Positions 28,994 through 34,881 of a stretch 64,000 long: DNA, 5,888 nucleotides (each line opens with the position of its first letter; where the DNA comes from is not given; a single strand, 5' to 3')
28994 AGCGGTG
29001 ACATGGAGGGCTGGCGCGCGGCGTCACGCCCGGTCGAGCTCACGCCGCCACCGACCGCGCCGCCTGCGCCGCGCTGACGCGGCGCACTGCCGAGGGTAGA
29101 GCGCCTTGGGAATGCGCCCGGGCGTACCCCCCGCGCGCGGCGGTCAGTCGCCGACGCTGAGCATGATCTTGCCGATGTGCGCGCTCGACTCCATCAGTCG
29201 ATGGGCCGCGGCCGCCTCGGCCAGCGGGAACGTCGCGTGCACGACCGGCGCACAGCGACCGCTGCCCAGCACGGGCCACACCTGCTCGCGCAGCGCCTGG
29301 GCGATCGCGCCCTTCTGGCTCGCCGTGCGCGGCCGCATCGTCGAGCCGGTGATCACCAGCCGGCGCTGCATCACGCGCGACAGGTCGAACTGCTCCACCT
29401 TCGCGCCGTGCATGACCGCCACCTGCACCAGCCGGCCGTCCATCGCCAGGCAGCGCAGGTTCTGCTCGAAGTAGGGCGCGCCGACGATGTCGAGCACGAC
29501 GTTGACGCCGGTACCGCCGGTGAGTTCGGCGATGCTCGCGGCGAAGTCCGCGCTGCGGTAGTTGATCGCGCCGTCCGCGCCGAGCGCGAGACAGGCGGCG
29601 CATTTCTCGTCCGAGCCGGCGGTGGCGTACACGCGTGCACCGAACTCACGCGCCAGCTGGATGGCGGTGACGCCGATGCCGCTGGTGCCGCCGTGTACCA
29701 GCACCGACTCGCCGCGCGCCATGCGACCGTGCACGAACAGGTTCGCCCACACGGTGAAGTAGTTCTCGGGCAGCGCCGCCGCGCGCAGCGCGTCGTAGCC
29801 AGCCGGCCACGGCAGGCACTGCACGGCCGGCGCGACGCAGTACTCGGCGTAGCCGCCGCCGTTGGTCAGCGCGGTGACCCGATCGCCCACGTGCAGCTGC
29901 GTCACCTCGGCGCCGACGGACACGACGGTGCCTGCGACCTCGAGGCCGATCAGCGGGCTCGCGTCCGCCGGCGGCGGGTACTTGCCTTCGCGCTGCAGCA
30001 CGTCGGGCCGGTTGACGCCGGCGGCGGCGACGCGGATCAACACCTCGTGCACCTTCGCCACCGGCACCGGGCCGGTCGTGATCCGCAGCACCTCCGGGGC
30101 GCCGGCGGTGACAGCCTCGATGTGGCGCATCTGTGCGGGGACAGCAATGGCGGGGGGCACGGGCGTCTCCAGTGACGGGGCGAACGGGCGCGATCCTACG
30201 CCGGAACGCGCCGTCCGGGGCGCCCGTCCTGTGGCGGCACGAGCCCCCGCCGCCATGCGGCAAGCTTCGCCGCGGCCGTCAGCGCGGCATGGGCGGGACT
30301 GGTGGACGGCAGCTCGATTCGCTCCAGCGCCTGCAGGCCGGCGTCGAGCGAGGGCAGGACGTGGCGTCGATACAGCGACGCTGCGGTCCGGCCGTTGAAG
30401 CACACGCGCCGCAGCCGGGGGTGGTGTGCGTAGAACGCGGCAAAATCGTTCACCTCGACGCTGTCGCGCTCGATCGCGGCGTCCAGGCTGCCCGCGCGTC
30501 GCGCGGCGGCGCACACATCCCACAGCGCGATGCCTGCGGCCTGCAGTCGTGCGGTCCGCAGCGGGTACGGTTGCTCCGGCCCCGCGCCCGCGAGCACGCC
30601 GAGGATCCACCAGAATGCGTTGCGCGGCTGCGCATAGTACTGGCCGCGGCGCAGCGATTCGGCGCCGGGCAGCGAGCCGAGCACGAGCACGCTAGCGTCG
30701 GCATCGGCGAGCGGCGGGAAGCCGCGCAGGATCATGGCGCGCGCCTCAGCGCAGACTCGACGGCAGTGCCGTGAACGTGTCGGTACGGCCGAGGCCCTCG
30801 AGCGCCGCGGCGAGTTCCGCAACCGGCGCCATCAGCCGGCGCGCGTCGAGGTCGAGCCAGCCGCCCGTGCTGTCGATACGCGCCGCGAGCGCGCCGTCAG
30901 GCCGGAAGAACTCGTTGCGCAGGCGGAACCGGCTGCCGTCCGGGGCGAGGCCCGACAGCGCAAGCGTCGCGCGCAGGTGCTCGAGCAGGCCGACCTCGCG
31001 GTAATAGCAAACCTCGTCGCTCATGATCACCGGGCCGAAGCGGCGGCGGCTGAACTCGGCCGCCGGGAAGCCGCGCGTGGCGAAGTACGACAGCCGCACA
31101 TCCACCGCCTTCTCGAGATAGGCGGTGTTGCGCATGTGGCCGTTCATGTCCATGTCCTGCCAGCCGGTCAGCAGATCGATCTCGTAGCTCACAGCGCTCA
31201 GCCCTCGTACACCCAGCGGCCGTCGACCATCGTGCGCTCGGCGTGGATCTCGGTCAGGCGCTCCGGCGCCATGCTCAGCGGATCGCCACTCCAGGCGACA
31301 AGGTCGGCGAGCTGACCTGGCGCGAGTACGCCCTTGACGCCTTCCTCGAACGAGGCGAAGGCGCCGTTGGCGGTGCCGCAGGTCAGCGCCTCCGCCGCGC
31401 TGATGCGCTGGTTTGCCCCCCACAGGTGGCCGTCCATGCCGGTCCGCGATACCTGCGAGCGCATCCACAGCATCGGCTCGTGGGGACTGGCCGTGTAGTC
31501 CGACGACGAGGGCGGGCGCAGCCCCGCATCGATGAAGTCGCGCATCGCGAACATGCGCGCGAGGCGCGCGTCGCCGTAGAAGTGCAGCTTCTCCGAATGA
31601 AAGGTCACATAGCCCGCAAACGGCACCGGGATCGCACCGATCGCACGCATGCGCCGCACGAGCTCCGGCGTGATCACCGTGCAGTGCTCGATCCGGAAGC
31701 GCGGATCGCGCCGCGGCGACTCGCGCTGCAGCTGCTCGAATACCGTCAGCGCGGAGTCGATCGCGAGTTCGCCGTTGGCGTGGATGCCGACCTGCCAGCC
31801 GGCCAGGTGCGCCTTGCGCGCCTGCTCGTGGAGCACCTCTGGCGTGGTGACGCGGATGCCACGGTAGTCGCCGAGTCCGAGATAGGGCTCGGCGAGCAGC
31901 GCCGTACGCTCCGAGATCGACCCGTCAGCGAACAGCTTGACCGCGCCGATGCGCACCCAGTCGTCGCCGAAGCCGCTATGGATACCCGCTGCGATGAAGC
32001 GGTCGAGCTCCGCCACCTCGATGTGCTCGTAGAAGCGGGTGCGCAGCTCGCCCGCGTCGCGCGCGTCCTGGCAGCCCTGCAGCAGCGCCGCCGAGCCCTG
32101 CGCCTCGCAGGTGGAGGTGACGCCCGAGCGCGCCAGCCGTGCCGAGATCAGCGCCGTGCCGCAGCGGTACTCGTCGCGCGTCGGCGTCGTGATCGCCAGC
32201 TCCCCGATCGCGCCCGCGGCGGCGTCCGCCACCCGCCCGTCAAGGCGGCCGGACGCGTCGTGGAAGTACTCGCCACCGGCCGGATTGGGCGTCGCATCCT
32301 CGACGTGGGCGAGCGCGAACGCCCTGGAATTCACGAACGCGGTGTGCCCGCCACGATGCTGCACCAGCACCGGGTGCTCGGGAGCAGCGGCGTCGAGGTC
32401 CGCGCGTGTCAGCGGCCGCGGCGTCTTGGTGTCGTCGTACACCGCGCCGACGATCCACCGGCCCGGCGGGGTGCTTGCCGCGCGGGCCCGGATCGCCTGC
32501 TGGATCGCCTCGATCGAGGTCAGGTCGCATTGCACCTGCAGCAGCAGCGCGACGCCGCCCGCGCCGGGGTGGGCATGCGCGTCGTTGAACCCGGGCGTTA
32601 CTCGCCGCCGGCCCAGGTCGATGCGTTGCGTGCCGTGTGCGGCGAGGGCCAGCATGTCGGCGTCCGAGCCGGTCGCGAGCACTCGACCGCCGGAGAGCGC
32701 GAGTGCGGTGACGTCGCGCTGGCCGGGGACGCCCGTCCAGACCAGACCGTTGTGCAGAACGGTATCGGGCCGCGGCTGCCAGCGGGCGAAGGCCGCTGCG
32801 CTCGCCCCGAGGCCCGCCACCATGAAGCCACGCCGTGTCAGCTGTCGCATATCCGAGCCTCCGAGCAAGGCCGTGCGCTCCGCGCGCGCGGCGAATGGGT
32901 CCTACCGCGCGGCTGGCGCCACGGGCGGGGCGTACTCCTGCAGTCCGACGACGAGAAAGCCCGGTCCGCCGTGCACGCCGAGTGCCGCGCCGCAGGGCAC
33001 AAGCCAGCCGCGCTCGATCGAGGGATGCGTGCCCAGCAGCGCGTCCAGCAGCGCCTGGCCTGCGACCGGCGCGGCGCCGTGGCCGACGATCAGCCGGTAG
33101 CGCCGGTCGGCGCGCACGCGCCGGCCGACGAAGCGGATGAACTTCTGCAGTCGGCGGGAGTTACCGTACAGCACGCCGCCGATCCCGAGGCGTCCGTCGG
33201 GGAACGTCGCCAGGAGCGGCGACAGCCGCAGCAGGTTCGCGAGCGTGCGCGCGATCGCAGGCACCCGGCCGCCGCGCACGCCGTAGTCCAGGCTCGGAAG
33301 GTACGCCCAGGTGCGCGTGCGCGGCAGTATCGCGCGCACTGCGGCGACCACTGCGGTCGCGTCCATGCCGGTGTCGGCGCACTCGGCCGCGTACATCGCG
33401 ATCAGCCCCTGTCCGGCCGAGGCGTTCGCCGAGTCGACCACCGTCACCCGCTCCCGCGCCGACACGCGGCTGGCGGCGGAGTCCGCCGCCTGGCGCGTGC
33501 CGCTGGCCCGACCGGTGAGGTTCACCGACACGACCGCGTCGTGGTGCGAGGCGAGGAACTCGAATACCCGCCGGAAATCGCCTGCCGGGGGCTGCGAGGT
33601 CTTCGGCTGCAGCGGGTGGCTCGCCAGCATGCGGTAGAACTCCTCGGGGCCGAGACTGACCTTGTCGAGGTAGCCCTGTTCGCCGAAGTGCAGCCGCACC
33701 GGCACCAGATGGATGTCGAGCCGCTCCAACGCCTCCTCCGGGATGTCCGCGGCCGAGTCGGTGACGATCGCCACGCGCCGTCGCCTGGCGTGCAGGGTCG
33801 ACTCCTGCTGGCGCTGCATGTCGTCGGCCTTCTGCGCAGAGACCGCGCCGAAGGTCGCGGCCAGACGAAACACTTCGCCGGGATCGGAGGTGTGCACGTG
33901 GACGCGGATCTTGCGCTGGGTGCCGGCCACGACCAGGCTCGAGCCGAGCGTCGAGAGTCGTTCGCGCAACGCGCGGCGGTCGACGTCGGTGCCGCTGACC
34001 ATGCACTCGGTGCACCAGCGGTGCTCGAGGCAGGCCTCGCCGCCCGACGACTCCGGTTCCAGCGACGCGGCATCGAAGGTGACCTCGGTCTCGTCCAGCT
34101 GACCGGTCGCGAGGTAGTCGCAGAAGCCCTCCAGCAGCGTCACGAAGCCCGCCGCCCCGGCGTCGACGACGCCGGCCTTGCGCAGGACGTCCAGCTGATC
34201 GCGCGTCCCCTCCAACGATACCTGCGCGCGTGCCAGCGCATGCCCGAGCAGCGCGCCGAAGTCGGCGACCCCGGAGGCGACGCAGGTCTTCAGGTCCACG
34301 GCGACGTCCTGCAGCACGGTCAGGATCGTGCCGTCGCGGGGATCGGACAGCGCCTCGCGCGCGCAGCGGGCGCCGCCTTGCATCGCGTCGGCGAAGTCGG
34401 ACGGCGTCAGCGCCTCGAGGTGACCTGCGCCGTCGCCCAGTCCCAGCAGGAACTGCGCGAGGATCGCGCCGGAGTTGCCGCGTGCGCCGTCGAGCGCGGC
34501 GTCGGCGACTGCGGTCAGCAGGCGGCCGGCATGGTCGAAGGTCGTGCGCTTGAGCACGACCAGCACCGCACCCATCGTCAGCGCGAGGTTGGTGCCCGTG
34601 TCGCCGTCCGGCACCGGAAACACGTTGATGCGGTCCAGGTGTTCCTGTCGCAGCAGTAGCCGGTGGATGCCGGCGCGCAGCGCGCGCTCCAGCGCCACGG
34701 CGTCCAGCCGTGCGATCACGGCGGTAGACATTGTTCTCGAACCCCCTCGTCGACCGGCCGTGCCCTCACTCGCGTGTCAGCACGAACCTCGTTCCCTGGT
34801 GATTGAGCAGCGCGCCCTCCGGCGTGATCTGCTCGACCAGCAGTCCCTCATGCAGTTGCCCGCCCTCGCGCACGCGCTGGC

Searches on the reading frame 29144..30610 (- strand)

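Call 43: search_protein_families(library=pfam, proteins=[window:29144-30610:-], max_evalue=0.0001)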
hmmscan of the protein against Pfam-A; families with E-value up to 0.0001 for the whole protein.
window:29144-30610:- (488 aa): 3 families
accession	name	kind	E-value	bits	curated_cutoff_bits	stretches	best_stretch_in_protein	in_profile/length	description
PF00107.32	ADH_zinc_N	-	7e-30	104.1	31.8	1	311-428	1-117/129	Zinc-binding dehydrogenase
PF13602.12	ADH_zinc_N_2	-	1.8e-24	87.6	27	1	343-483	1-133/134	Zinc-binding dehydrogenase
PF08240.17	ADH_N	-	1.2e-18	67.7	23.5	1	188-269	3-103/104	Alcohol dehydrogenase GroES-like domain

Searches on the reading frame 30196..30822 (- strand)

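Call 55: search_protein_families(library=pfam, proteins=[window:30196-30822:-], max_evalue=0.0001)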
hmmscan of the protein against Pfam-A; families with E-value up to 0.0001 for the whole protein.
window:30196-30822:- (208 aa): 1 family
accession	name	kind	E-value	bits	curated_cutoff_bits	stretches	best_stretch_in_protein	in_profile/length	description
PF03167.25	UDG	-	1.8e-09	38.3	24.3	1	38-186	3-133/141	Uracil DNA glycosylase superfamily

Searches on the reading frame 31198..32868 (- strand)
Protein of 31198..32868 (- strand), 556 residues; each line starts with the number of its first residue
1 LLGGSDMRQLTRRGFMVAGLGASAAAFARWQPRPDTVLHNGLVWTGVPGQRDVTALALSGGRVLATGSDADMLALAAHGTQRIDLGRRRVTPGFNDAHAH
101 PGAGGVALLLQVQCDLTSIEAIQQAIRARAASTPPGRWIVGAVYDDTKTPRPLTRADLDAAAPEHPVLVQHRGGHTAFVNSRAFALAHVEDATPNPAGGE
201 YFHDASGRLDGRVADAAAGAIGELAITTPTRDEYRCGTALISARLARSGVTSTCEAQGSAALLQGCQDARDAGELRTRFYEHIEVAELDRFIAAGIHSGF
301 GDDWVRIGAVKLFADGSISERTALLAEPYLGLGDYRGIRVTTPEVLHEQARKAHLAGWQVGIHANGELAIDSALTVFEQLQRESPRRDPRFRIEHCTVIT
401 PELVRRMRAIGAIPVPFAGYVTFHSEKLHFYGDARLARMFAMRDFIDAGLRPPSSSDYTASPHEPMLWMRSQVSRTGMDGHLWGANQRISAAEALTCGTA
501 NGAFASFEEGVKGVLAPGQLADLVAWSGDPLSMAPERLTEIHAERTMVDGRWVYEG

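Call 43: search_protein_families(library=pfam, proteins=[window:31198-32868:-], max_evalue=0.0001)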
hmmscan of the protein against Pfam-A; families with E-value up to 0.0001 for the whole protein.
window:31198-32868:- (556 aa): 2 families
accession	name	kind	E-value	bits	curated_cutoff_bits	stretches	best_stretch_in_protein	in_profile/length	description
PF07969.17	Amidohydro_3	-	2.8e-87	294.6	29.7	1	83-554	3-472/472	Amidohydrolase family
PF01979.26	Amidohydro_1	-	9.2e-09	35.4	25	1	342-553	133-345/345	Amidohydrolase family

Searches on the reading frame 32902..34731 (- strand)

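Call 43: search_protein_families(library=pfam, proteins=[window:32902-34731:-], max_evalue=0.0001)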
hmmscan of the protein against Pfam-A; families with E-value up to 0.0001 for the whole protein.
window:32902-34731:- (609 aa): 3 families
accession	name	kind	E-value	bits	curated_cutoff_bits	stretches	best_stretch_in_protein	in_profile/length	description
PF02645.21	DegV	-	9.6e-56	189.6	27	1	320-596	2-276/280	Uncharacterised protein, DegV family COG1307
PF02734.22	Dak2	-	1.3e-34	120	27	1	39-204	1-173/174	DAK2 domain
PF21645.3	FakA-like_M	-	2.8e-20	72.4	24.9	1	237-311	2-79/80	Fatty acid kinase subunit A-like, middle domain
